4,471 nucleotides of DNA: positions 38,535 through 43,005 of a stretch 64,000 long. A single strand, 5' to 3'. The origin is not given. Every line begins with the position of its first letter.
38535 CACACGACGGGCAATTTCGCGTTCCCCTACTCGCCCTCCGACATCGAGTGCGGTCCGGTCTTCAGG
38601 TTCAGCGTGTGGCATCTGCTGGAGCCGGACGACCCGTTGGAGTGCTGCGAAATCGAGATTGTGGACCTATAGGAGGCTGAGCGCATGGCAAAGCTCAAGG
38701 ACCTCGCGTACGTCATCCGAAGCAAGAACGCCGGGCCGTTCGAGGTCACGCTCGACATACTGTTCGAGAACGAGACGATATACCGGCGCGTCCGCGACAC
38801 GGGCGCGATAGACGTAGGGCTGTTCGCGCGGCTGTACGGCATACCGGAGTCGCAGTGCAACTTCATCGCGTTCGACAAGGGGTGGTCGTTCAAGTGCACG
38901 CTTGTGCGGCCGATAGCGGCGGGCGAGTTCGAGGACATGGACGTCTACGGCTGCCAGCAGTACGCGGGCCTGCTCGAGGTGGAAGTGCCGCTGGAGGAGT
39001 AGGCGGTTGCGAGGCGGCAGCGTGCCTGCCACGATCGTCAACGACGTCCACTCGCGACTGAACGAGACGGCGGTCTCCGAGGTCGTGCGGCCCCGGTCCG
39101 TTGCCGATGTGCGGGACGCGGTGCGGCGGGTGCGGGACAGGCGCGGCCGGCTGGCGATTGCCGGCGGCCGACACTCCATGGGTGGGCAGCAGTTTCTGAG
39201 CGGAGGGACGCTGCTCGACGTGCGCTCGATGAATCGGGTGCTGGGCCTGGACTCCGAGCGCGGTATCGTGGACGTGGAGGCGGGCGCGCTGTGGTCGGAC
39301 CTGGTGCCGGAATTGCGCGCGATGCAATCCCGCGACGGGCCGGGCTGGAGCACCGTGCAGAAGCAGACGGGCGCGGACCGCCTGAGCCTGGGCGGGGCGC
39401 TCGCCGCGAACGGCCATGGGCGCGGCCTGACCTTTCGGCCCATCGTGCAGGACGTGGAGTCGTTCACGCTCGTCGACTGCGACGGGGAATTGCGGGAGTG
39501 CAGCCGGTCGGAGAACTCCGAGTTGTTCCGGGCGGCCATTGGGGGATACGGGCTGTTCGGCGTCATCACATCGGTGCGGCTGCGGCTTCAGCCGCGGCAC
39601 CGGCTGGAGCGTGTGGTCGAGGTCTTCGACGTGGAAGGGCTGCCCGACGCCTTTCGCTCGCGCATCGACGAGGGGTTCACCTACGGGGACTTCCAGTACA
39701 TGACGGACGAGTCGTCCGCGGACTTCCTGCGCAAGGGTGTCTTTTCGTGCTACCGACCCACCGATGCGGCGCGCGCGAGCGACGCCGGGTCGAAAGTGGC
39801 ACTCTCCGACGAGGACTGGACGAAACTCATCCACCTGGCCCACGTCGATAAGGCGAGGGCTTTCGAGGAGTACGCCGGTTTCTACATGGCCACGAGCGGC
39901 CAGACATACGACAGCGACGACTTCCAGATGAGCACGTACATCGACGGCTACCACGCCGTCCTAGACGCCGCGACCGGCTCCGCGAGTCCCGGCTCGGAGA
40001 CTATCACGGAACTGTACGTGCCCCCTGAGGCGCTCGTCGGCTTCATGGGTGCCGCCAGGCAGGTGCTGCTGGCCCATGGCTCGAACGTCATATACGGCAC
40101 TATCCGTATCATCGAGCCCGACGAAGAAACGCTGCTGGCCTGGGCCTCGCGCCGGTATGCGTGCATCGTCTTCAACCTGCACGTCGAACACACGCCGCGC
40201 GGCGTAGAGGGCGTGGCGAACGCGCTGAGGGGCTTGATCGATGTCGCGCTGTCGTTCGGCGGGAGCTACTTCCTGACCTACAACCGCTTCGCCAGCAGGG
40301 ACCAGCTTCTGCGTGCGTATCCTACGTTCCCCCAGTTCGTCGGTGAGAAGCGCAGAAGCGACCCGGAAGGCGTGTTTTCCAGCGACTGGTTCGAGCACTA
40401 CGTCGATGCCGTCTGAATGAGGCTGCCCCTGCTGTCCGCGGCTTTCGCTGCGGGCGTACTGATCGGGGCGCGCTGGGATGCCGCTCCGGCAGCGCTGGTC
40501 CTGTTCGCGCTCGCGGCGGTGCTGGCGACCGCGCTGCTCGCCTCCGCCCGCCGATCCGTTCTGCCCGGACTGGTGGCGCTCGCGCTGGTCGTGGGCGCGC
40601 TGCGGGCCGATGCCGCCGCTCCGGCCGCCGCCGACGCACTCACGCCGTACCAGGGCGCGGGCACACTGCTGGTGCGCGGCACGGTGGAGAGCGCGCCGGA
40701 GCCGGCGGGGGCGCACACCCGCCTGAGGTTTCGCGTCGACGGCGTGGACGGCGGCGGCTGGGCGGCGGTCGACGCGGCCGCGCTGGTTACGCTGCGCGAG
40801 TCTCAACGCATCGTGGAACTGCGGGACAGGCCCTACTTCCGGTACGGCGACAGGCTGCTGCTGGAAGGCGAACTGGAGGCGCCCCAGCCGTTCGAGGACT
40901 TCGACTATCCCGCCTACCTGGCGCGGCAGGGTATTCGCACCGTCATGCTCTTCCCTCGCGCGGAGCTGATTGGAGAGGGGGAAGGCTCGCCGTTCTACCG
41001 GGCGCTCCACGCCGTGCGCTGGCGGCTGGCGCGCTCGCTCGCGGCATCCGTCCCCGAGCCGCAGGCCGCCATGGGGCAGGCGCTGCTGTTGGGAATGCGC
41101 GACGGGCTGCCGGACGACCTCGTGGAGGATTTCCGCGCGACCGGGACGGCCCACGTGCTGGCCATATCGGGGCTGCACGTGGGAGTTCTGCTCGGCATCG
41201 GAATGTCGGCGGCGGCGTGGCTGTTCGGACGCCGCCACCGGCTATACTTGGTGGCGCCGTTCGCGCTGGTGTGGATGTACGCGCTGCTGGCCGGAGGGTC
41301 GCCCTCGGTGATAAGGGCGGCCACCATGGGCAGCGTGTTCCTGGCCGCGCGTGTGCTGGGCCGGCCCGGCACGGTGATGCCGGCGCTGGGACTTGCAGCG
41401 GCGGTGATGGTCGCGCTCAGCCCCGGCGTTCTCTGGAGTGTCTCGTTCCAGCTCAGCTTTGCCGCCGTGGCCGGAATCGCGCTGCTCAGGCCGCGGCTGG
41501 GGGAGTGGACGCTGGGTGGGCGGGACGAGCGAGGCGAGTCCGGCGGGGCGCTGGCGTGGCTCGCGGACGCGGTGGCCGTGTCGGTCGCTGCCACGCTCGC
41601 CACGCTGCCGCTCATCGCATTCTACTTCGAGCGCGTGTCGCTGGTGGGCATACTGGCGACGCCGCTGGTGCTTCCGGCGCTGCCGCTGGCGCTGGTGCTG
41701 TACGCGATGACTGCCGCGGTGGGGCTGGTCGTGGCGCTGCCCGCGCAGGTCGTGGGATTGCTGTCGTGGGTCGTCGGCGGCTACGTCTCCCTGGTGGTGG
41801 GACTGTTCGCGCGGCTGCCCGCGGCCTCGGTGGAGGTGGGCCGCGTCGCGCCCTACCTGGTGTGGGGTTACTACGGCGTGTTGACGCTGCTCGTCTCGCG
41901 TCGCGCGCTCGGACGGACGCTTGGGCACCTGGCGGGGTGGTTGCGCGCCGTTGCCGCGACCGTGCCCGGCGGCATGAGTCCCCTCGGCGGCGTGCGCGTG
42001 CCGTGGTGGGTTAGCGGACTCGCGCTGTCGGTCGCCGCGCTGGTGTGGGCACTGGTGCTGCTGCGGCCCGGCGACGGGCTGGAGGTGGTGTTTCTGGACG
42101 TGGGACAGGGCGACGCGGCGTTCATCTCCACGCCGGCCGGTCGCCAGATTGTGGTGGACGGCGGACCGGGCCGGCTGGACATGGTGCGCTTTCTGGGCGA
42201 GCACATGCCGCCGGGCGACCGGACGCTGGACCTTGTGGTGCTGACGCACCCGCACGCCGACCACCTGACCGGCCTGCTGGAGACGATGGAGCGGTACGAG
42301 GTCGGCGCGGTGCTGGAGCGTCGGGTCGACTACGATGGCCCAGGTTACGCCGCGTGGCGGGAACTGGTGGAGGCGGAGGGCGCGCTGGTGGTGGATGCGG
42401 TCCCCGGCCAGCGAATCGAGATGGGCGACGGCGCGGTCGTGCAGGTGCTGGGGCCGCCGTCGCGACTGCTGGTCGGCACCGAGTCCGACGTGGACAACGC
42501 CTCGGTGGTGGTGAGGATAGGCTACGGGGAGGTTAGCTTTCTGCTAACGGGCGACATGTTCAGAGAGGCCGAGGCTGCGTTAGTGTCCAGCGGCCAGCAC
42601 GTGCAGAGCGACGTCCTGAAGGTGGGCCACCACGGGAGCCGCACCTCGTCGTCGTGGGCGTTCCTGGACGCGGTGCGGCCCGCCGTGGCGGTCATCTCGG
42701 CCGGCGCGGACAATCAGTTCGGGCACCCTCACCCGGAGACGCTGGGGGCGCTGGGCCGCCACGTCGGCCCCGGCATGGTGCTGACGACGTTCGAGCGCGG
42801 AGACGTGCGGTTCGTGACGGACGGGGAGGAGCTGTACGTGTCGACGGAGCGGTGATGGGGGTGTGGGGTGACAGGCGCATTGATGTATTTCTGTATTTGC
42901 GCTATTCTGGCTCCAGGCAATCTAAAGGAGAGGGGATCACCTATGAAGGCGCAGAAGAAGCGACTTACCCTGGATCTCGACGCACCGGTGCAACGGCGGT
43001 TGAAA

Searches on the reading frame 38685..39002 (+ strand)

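Call 34: search_protein_families(library=pfam, proteins=[window:38685-39002:+], max_evalue=0.00001)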
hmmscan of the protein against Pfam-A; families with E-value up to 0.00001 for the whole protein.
window:38685-39002:+ (105 aa): 1 family
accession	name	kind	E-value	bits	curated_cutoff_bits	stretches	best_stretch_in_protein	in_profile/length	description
PF14330.11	DUF4387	-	5.1e-32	110.9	27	1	4-100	1-98/98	Domain of unknown function (DUF4387)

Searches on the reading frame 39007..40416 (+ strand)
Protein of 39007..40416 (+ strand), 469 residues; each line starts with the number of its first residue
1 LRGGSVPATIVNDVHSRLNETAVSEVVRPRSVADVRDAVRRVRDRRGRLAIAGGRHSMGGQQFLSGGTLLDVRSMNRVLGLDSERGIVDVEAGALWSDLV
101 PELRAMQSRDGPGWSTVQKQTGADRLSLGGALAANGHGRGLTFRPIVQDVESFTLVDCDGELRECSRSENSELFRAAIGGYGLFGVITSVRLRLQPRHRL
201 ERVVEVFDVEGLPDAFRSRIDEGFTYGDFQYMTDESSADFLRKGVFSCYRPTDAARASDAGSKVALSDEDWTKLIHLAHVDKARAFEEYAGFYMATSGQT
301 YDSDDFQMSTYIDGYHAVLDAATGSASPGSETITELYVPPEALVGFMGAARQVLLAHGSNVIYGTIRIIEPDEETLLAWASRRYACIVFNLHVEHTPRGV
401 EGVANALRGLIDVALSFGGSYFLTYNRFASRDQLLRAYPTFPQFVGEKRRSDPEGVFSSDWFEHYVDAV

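Call 34: search_protein_families(library=pfam, proteins=[window:39007-40416:+], max_evalue=0.00001)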
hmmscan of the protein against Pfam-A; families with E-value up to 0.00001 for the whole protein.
window:39007-40416:+ (469 aa): 1 family
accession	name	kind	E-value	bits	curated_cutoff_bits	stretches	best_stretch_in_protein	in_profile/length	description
PF01565.28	FAD_binding_4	-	2.3e-25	89.4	26.4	1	26-166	4-139/139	FAD binding domain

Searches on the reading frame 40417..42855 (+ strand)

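Call 34: search_protein_families(library=pfam, proteins=[window:40417-42855:+], max_evalue=0.00001)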
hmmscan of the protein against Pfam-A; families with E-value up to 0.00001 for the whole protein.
window:40417-42855:+ (812 aa): 4 families
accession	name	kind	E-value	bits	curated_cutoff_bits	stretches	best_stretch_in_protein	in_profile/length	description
PF03772.21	Competence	-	3e-54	184.6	23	1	223-495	1-266/270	Competence protein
PF13567.11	DUF4131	-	3.1e-20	72.9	31.6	1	24-177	6-157/165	Domain of unknown function (DUF4131)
PF00753.33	Lactamase_B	-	1.3e-14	55.1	22.7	1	561-763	2-195/196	Metallo-beta-lactamase superfamily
PF12706.13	Lactamase_B_2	-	1.1e-07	32.1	27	1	576-714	1-143/200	Beta-lactamase superfamily domain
